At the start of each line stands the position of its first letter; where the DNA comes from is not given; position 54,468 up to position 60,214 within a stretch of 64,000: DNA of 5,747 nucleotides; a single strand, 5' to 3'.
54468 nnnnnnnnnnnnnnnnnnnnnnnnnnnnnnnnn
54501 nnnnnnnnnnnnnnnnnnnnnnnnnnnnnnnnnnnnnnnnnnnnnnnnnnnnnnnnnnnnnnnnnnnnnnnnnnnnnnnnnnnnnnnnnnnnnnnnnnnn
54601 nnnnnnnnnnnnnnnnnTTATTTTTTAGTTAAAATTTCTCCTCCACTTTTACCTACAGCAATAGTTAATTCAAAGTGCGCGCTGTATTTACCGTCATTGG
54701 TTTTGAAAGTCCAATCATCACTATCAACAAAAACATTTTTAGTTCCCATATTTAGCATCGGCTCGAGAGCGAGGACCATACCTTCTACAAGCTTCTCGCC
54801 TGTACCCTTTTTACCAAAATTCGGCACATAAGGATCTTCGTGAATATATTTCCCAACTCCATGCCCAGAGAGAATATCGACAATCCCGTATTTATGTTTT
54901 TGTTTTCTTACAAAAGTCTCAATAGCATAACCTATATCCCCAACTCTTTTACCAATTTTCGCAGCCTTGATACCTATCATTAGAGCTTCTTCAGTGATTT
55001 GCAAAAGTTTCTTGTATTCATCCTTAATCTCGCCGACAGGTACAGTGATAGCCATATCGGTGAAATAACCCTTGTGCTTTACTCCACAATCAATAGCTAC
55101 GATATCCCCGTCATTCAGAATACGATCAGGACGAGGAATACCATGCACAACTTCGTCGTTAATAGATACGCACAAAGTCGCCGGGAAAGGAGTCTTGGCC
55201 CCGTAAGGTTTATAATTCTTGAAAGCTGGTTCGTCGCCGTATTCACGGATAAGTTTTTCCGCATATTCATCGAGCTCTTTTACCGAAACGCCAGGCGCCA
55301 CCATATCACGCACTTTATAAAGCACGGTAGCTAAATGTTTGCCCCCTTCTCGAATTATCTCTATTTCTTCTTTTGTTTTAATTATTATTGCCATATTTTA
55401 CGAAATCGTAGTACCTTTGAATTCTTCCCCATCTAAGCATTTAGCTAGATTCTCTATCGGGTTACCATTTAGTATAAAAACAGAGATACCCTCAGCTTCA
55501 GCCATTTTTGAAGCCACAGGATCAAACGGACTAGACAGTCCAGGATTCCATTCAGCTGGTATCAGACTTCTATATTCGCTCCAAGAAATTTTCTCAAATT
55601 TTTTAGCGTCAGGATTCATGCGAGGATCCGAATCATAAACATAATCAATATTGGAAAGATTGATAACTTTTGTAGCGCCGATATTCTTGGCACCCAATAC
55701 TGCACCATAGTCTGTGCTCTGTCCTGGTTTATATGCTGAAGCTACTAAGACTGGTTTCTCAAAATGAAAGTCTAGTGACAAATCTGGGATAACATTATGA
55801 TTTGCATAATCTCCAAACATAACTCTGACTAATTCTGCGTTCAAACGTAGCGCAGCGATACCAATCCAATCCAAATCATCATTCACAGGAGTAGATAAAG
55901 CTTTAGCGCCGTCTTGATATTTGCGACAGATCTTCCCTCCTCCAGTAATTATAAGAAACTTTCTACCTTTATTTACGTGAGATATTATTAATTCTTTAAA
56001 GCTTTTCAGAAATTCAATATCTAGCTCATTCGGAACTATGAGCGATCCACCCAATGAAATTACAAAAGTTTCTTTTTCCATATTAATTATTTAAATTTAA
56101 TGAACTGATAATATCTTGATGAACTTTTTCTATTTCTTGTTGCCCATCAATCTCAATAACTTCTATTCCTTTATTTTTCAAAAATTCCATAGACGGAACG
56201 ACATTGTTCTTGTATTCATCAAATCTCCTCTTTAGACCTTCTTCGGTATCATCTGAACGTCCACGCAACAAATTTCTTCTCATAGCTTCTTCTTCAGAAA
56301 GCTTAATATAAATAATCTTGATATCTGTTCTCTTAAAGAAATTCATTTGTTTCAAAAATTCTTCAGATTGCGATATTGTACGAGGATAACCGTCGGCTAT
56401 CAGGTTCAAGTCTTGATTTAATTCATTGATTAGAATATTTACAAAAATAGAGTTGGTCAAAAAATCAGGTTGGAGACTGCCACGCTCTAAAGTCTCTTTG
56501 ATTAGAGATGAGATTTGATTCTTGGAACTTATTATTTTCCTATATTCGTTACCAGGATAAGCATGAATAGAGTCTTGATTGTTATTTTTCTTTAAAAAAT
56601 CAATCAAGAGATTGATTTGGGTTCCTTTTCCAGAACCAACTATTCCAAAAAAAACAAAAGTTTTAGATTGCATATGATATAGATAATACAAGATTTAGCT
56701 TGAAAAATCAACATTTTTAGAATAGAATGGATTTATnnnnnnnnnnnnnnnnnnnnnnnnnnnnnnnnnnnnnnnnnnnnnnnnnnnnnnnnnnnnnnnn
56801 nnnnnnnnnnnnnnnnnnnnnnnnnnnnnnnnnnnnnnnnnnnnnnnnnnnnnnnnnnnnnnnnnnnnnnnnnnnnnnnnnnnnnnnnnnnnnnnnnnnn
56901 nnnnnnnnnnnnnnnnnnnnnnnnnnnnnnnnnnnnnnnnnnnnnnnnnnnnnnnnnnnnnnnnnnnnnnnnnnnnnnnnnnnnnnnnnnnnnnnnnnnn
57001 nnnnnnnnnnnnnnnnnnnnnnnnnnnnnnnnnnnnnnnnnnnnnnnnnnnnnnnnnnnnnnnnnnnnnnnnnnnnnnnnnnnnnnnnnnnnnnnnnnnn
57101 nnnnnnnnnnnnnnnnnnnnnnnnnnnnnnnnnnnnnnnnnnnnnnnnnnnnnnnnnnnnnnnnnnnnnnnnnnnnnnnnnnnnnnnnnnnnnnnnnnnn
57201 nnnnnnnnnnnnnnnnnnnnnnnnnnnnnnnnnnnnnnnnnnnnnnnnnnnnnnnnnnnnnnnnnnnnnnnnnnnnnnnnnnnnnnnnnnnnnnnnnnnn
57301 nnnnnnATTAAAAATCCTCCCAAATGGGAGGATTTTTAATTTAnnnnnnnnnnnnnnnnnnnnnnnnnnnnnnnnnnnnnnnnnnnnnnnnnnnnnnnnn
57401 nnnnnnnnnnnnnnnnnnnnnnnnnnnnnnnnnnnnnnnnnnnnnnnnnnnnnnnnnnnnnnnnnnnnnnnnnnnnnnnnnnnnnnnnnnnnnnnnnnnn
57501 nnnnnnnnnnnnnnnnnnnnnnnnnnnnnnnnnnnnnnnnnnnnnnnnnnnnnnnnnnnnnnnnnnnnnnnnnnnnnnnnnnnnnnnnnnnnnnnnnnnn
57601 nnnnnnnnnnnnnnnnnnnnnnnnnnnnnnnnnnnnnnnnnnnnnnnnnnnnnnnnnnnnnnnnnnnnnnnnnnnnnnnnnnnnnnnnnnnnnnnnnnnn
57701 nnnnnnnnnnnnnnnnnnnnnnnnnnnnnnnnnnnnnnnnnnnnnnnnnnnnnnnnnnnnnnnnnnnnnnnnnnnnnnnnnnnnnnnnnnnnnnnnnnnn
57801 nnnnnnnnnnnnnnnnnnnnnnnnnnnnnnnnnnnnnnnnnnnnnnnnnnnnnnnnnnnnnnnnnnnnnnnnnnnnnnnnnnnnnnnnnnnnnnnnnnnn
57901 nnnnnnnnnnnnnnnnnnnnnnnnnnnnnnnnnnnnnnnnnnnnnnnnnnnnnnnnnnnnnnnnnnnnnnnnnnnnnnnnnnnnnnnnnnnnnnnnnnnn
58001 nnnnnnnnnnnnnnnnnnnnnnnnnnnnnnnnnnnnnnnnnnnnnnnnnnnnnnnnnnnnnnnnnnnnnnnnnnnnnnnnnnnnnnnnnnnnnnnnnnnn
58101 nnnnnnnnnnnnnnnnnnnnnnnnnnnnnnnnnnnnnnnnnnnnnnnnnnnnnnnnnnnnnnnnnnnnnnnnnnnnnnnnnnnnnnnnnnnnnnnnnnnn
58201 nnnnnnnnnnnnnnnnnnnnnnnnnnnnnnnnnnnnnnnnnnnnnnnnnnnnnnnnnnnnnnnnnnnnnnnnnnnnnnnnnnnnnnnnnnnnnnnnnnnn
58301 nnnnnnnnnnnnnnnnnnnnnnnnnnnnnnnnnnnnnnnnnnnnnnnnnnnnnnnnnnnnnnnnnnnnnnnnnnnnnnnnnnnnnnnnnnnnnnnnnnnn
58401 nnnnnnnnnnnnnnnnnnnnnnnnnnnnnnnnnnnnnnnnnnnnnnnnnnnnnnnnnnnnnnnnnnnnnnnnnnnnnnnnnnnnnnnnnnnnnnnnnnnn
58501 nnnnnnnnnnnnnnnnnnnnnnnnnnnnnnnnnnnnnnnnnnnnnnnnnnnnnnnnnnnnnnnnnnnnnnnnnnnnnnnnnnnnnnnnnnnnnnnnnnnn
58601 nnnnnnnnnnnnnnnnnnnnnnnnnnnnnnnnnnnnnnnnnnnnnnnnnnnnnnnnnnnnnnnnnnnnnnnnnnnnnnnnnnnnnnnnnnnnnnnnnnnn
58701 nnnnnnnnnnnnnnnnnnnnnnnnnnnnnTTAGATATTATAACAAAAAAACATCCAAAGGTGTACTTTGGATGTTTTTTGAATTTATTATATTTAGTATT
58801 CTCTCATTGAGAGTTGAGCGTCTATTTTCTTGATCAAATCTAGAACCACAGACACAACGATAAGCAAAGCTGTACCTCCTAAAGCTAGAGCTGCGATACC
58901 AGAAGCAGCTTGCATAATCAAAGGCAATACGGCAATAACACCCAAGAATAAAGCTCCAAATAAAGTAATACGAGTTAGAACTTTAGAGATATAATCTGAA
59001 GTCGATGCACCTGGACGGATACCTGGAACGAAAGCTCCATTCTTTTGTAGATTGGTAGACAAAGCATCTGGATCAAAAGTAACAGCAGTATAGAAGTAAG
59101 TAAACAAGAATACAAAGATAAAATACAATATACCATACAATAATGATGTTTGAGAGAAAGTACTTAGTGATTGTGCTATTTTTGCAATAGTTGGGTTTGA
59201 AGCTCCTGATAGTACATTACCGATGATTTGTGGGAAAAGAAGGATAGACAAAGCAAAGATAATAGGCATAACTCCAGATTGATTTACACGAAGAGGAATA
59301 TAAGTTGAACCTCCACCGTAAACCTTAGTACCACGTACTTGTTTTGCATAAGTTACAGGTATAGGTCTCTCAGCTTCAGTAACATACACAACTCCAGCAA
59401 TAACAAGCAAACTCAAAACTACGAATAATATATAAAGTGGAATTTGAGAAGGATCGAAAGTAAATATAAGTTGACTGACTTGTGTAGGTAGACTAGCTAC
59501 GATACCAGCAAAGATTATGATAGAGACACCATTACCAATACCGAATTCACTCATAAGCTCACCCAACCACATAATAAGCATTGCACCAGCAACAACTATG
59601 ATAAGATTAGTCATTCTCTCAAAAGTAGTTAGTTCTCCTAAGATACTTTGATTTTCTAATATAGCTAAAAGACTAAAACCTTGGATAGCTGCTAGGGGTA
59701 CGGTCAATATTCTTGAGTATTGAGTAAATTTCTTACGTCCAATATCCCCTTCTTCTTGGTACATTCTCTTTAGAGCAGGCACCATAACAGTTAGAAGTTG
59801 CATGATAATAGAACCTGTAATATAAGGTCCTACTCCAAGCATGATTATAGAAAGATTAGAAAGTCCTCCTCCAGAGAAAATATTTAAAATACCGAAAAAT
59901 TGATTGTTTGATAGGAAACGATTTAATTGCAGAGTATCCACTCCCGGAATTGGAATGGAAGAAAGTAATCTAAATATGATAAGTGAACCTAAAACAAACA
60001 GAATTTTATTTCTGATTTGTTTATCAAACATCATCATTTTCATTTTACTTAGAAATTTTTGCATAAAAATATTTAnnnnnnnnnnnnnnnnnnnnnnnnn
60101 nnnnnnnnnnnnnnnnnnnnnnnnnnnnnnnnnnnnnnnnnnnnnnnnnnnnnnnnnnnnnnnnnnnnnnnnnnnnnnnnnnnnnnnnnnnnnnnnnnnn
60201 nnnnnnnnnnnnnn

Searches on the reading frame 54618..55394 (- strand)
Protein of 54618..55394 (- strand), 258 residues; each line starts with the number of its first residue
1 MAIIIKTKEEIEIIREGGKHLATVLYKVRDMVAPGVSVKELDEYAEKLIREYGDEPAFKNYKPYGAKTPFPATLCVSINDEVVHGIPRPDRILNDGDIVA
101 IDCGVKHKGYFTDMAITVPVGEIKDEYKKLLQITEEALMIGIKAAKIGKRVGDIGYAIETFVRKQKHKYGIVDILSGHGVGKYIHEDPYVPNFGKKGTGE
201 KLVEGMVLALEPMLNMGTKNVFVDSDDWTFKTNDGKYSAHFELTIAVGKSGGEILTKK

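Call 61: search_protein_families(library=pfam, proteins=[window:54618-55394:-], max_evalue=0.0001)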
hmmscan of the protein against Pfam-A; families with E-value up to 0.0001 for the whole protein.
window:54618-55394:- (258 aa): 1 family
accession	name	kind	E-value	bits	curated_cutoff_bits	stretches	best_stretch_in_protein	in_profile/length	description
PF00557.29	Peptidase_M24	-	4.4e-43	147.9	23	1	12-247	1-206/208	Metallopeptidase family M24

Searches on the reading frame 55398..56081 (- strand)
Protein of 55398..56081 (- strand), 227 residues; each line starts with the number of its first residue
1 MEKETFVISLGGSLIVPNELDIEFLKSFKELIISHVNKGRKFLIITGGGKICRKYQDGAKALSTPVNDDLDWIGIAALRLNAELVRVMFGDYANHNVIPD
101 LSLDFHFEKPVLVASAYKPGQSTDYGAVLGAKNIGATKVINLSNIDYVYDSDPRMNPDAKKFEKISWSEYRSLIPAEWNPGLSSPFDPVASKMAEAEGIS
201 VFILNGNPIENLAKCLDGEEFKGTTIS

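Call 61: search_protein_families(library=pfam, proteins=[window:55398-56081:-], max_evalue=0.0001)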
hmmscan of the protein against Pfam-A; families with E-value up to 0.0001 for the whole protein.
window:55398-56081:- (227 aa): 1 family
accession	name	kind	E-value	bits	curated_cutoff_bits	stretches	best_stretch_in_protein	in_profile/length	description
PF00696.33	AA_kinase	-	7.9e-26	91.7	24.9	1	5-205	2-234/234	Amino acid kinase family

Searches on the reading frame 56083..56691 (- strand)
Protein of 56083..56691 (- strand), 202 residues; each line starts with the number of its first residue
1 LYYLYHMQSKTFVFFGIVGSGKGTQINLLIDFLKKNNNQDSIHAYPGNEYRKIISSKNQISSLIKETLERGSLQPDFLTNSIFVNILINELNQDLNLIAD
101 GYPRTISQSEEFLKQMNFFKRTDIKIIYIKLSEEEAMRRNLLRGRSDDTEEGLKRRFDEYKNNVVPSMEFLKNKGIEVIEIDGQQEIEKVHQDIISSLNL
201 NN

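Call 61: search_protein_families(library=pfam, proteins=[window:56083-56691:-], max_evalue=0.0001)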
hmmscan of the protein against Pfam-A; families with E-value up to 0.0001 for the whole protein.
window:56083-56691:- (202 aa): 3 families
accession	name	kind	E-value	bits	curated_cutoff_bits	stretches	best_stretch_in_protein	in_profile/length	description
PF00406.28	ADK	-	2.3e-19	70.4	26.8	1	15-175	2-150/151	Adenylate kinase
PF13207.12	AAA_17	-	1.8e-10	41.7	27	1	15-153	1-135/136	AAA domain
PF02223.23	Thymidylate_kin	-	4.6e-06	26.9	27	0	16-194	3-185/185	Thymidylate kinase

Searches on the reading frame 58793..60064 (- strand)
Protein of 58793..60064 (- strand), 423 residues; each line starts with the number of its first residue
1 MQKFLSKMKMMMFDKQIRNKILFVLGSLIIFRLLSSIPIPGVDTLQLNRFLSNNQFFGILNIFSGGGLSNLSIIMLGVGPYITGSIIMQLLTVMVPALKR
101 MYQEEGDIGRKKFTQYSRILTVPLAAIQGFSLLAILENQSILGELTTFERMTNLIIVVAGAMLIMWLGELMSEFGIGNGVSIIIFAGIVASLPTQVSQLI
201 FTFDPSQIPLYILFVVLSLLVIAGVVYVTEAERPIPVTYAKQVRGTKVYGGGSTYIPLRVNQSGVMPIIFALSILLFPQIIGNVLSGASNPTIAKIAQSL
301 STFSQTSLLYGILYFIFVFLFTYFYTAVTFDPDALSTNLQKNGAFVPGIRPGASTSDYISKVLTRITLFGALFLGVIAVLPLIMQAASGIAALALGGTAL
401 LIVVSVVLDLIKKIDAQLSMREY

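Call 61: search_protein_families(library=pfam, proteins=[window:58793-60064:-], max_evalue=0.0001)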
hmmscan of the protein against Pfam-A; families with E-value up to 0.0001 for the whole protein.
window:58793-60064:- (423 aa): 1 family
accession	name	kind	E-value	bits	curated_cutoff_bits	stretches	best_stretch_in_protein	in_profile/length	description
PF00344.25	SecY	-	6.9e-101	338.1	32.2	1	72-410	1-305/306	SecY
